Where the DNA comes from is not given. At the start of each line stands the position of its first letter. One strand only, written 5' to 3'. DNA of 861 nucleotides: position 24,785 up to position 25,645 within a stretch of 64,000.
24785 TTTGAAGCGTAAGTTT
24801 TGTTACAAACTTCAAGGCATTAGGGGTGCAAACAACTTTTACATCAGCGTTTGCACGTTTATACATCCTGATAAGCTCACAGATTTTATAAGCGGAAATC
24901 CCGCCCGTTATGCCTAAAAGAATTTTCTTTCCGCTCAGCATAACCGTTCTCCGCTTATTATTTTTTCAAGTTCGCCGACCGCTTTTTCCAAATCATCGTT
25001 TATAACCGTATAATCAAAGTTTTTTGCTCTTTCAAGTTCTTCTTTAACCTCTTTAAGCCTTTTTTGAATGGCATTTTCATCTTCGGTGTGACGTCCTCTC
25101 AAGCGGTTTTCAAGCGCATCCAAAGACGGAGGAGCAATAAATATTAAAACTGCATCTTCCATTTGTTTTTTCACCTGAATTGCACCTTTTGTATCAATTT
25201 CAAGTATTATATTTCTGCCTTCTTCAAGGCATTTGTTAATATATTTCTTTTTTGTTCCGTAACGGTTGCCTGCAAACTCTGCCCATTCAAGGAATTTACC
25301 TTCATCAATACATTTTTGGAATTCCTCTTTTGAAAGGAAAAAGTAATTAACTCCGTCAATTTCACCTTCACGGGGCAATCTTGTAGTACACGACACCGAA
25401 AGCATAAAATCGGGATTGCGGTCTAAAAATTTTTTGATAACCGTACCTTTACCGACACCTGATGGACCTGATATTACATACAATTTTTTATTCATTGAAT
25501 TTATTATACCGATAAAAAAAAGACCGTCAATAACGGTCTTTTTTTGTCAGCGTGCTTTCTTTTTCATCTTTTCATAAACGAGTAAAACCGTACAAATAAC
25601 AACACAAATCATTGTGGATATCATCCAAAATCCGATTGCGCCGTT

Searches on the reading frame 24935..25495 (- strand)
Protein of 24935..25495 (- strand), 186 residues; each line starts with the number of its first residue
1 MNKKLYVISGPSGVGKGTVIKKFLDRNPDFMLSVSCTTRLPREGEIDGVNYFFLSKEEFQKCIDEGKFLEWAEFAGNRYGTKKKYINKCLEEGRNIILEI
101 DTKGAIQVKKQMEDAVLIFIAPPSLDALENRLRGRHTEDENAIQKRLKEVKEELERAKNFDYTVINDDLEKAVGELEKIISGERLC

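Call 9: search_protein_families(library=pfam, proteins=[window:24935-25495:-], max_evalue=0.01)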
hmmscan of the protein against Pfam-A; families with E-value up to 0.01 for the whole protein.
window:24935-25495:- (186 aa): 5 families
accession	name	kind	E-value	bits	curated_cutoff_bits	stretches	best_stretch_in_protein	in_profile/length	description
PF00625.27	Guanylate_kin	-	4.1e-53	180.2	25.2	1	3-181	2-180/182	Guanylate kinase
PF13671.12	AAA_33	-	0.00022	22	27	1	6-154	2-140/143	AAA domain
PF01637.24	ATPase_2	-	0.00051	20.3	33.2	1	3-174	20-124/225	ATPase domain predominantly from Archaea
PF13401.12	AAA_22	-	0.002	18.9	27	1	2-37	4-42/130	AAA domain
PF03193.22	RsgA_GTPase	-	0.0075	16.5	30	0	2-26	105-129/174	RsgA GTPase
